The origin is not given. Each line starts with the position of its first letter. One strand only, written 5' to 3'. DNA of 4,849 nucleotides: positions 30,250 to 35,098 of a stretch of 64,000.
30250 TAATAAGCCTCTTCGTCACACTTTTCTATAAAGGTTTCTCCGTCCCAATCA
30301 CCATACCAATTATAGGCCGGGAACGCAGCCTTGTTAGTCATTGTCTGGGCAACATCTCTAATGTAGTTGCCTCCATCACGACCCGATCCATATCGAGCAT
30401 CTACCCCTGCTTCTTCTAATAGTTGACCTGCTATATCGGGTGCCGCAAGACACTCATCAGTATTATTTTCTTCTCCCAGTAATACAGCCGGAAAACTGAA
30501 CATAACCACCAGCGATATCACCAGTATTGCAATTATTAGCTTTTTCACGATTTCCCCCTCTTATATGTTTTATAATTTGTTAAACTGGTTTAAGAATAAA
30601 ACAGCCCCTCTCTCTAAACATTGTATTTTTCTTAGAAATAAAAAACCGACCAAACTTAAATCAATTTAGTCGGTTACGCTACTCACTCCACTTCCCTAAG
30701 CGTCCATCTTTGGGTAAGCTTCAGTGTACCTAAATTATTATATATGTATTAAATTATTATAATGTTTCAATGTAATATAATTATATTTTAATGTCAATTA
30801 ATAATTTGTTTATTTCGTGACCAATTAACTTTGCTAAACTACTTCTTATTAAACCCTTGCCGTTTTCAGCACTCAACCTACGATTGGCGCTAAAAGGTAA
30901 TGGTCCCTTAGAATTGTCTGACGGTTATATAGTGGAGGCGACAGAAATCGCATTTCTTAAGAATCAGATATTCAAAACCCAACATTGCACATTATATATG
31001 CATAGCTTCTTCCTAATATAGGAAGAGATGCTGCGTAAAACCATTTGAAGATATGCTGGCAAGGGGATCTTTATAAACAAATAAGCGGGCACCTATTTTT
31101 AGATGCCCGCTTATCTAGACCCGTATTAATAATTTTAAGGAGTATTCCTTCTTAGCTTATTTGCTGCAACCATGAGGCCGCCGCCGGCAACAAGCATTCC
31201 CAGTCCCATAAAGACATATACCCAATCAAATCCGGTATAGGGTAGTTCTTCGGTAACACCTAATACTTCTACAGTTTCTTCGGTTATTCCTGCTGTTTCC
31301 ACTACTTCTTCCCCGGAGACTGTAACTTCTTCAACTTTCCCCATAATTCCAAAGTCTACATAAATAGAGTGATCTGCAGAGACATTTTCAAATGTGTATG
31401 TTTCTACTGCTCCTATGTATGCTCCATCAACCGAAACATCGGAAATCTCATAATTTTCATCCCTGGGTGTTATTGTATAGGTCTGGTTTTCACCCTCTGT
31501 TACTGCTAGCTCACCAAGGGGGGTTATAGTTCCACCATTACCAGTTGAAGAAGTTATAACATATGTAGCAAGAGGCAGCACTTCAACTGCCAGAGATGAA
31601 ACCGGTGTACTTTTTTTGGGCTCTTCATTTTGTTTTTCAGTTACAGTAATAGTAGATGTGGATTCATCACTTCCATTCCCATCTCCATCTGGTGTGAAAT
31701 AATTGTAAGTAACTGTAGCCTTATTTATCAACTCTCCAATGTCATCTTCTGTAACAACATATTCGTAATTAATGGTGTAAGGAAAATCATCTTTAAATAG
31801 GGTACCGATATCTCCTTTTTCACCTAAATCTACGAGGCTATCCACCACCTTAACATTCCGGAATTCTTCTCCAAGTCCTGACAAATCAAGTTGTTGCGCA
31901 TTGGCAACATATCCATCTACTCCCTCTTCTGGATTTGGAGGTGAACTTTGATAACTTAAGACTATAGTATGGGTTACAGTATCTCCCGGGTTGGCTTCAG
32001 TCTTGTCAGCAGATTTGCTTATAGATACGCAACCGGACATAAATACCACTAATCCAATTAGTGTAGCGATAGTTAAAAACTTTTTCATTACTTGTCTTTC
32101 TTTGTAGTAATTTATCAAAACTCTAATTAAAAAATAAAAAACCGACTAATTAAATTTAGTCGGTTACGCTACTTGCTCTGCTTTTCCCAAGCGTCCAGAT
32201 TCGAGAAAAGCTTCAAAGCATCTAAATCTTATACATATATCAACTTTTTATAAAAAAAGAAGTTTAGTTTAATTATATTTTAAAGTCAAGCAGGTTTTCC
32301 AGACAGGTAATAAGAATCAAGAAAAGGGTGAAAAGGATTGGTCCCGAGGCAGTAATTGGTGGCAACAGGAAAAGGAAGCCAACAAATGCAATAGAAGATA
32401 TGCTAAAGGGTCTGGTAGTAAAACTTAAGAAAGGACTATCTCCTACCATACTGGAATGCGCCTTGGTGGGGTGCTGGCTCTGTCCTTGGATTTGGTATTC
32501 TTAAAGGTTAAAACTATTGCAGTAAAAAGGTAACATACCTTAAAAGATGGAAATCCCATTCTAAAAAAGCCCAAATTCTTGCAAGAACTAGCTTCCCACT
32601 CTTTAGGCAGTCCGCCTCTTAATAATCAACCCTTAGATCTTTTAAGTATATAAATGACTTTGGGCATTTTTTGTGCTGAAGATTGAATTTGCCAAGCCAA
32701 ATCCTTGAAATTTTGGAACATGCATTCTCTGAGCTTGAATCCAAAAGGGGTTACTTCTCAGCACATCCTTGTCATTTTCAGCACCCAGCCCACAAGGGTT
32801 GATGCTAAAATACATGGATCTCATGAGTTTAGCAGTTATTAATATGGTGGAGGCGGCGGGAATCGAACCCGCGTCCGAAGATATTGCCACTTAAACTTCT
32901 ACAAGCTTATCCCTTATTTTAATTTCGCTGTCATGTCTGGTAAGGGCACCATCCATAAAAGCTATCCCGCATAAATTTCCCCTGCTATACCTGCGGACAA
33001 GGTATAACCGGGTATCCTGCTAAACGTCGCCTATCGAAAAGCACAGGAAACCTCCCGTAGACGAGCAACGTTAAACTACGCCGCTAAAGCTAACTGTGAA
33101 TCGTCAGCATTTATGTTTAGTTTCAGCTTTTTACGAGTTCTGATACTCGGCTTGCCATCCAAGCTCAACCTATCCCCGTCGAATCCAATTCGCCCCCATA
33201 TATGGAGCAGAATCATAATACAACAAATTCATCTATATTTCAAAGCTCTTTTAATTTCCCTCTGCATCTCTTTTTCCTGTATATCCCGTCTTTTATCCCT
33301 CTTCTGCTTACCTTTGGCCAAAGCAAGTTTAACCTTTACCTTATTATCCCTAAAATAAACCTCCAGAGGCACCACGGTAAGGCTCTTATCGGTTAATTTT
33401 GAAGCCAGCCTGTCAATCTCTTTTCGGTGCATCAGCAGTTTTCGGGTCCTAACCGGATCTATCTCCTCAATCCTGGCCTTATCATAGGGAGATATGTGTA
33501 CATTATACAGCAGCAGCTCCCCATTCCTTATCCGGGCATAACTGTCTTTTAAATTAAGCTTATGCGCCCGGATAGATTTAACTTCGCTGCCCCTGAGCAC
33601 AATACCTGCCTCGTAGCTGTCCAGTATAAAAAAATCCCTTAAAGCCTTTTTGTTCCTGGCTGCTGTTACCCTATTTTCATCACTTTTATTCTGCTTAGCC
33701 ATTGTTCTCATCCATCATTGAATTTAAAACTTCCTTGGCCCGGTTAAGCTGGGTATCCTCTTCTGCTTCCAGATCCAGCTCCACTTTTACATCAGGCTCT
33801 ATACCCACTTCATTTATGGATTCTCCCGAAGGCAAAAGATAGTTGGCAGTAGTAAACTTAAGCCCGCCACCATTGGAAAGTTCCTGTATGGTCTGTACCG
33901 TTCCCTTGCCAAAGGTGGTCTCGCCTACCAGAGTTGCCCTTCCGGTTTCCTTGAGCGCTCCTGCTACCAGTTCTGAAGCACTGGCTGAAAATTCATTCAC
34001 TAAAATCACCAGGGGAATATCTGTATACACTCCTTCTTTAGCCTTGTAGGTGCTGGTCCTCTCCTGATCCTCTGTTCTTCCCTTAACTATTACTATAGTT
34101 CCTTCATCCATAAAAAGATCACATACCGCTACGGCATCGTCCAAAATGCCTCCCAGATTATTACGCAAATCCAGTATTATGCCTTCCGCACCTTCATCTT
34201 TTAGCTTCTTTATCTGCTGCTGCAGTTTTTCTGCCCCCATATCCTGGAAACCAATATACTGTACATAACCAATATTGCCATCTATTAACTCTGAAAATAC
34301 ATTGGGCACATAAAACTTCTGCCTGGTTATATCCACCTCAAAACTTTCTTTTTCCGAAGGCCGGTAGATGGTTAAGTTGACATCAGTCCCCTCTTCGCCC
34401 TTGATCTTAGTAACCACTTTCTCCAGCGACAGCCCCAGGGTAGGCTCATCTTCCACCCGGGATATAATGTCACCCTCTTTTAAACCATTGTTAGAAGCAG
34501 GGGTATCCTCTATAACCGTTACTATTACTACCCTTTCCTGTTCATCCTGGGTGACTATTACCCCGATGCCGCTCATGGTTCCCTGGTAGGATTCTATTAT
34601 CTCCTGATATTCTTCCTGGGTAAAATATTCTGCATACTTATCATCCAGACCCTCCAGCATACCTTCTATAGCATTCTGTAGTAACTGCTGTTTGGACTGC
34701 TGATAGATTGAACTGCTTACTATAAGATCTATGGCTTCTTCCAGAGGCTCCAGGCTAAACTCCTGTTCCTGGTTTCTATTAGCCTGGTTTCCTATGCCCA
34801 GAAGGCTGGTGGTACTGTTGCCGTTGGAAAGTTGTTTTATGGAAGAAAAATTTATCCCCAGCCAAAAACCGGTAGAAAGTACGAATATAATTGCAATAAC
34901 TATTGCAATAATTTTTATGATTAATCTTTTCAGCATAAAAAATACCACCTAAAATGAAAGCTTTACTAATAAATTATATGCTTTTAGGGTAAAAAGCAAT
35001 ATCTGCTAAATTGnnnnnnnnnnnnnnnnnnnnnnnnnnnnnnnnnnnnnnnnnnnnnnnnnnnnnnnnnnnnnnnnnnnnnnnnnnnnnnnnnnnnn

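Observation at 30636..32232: Paralogous structured 5' leaders with a built-in intrinsic terminator upstream of two surface-protein genes: candidate novel riboswitch or attenuator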

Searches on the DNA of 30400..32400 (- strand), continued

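Call 64: search_with_rna_model(model_id=R1, sources=[L123, L124, L125, L126, L127, L100, L101, L102, L103, L104, L105, L106, L107, L108, L109, L110, L111, L112, L113, L114, L115, L116, L117, L118, L119, L120], max_evalue=0.01, show_alignments=0)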
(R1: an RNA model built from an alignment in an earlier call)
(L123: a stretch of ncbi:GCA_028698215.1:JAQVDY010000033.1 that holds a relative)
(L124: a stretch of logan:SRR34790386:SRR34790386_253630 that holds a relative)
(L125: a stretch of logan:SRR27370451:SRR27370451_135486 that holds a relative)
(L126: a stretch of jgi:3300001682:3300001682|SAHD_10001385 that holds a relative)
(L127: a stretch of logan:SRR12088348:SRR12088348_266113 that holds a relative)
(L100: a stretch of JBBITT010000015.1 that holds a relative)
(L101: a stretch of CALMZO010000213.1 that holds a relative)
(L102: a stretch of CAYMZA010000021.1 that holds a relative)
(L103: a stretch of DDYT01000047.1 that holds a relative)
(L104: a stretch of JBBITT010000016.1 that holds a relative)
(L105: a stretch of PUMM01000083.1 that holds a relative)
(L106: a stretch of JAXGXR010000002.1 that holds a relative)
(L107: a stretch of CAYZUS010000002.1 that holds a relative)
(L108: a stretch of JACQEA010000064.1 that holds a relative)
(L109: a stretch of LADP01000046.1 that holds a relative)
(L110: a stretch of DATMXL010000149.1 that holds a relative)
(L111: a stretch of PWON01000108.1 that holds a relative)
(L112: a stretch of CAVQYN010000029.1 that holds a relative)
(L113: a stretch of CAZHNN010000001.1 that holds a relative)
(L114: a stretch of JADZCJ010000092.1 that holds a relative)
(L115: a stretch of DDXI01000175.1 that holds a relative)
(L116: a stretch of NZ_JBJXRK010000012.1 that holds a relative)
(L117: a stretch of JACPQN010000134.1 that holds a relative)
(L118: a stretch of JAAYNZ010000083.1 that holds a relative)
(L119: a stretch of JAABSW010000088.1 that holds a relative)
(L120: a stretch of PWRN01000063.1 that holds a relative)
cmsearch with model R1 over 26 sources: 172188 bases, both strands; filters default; matches with E-value up to 0.01: 31.
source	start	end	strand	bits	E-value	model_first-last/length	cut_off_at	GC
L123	516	599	+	89.4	5.2e-24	1-84/84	no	0.38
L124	340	423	+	89.4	5.2e-24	1-84/84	no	0.38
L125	340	423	+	89.4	5.2e-24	1-84/84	no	0.38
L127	539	624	+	70.8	2.4e-18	1-84/84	no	0.44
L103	5647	5729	+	66.3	5.8e-17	1-84/84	no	0.51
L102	2075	2158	+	65.8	8.1e-17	1-84/84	no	0.36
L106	5474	5557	-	62.4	8.8e-16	1-84/84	no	0.58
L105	4231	4316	+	61.1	2.3e-15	1-84/84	no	0.48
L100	2394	2480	+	59.9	5.1e-15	1-84/84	no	0.56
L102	1489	1573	+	59.2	8.3e-15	1-84/84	no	0.4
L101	7359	7446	+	57.3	3.2e-14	1-84/84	no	0.51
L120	5954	6039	-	56.9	4e-14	1-84/84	no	0.5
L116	7569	7652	-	54.5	2.2e-13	1-84/84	no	0.51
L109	5845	5927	-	54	3.2e-13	1-84/84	no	0.46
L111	662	747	+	52.1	1.2e-12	1-84/84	no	0.56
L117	5367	5453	-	52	1.3e-12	1-84/84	no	0.67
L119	286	371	-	51.6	1.7e-12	1-84/84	no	0.49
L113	1935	2018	+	51.5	1.8e-12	1-84/84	no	0.44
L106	5832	5900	-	49.9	5.7e-12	9-76/84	no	0.54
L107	7946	8000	-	49.6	7e-12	31-84/84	5'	0.4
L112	459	546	-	47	4.3e-11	1-84/84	no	0.55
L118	1766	1849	+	46.4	6.4e-11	1-84/84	no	0.38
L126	2855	2939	+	44.2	3.1e-10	1-84/84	no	0.49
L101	7213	7317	+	43.9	3.9e-10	1-84/84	no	0.55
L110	4841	4926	-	42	1.4e-09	1-84/84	no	0.58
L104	7692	7787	-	40.3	4.9e-09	1-84/84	no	0.49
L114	1539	1643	+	39.6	7.9e-09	1-84/84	no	0.58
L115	4527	4610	+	36.6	6.5e-08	1-84/84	no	0.51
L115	3106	3191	+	33.6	5.2e-07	1-84/84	no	0.55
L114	1789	1874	+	29.3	1.1e-05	1-84/84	no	0.63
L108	4028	4097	-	23.7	0.00052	11-74/84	no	0.57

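Call 65: search_rna_families(sources=[L123, L124, L125, L126, L127], threshold=gathering, show_alignments=3)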
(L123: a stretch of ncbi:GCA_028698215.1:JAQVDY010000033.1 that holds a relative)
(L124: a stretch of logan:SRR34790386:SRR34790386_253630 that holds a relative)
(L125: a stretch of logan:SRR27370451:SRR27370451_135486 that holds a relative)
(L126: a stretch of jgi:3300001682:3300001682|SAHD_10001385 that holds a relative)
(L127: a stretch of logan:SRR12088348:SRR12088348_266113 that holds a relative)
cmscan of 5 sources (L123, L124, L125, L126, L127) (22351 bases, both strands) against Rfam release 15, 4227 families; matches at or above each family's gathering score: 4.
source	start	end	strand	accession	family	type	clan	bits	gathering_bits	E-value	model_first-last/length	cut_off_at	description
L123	516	599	+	RF01786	c-di-GMP-II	Cis-reg; riboswitch;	CL00127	71.3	53.5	1.7e-14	1-84/84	no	Cyclic di-GMP-II riboswitch aptamer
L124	340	423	+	RF01786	c-di-GMP-II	Cis-reg; riboswitch;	CL00127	71.3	53.5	1.7e-14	1-84/84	no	Cyclic di-GMP-II riboswitch aptamer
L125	340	423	+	RF01786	c-di-GMP-II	Cis-reg; riboswitch;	CL00127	71.3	53.5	1.7e-14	1-84/84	no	Cyclic di-GMP-II riboswitch aptamer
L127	539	624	+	RF01786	c-di-GMP-II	Cis-reg; riboswitch;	CL00127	65.8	53.5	6.2e-13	1-84/84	no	Cyclic di-GMP-II riboswitch aptamer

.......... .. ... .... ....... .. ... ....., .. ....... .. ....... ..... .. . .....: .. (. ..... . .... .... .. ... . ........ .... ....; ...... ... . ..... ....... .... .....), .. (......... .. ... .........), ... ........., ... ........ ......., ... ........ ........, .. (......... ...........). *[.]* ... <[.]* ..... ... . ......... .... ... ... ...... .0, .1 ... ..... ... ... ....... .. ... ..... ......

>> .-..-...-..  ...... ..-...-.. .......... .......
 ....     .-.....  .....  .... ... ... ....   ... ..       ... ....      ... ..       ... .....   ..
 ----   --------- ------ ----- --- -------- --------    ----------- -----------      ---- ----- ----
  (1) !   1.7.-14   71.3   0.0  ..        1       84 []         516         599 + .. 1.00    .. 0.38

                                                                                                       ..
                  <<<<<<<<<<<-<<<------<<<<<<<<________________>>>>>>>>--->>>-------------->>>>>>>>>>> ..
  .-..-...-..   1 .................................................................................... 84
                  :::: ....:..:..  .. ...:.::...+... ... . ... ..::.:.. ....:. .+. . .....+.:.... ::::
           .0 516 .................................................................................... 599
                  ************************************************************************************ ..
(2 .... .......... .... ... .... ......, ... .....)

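Call 70: search_rna_families(source=L126, start=2780, end=3010, threshold=evalue, max_evalue=0.01, show_alignments=1)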
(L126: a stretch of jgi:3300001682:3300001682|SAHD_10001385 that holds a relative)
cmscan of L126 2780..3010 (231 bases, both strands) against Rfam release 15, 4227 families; matches with E-value up to 0.01: 1.
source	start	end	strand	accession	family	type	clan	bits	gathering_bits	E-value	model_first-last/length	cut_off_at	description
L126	2855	2939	+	RF01786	c-di-GMP-II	Cis-reg; riboswitch;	CL00127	42.1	53.5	3.2e-08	1-84/84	no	Cyclic di-GMP-II riboswitch aptamer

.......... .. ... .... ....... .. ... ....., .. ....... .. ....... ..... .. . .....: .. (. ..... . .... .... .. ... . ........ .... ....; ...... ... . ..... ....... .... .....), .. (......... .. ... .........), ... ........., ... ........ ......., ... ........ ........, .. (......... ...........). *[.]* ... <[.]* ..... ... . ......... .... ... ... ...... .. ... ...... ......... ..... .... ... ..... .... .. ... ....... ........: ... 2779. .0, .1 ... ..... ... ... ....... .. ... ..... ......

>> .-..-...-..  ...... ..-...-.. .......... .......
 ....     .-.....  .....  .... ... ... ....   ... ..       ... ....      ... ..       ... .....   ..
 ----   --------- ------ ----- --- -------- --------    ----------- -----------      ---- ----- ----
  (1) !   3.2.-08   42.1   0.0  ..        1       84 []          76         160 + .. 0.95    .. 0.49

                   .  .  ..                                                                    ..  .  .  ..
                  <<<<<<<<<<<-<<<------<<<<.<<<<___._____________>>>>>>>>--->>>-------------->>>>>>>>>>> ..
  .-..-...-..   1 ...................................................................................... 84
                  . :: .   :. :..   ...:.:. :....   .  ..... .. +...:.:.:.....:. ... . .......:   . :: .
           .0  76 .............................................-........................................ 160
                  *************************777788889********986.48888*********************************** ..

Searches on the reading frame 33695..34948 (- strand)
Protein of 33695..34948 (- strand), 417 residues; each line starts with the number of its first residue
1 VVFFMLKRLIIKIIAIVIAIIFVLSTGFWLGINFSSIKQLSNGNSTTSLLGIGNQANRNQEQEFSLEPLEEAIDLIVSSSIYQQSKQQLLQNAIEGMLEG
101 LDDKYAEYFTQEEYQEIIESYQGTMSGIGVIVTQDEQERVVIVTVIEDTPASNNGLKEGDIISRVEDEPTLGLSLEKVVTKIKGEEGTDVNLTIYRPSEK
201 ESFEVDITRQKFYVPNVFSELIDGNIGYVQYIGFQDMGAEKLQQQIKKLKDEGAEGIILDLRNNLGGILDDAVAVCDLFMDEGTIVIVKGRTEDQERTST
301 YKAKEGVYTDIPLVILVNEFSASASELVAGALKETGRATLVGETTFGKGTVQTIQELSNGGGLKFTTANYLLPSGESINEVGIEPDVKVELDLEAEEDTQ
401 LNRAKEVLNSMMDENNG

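Call 8: search_protein_families(library=pfam, proteins=[window:33695-34948:-], max_evalue=0.01)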
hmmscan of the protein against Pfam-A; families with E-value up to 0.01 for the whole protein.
window:33695-34948:- (417 aa): 5 families
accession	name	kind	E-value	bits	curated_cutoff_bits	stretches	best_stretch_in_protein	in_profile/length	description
PF03572.23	Peptidase_S41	-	5.1e-54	182.7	24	1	225-389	1-165/165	Peptidase family S41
PF13180.12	PDZ_2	-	1.2e-12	48.3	27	1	127-206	2-79/80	PDZ domain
PF22694.1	CtpB_N-like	-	1.5e-08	35.4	27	1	48-112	20-84/85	Activating protease CtpB N-terminal domain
PF17820.7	PDZ_6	-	7e-08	32.5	27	1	141-196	1-54/54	PDZ domain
PF00595.29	PDZ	-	9.9e-07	29.5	23.2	1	127-194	13-80/81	PDZ domain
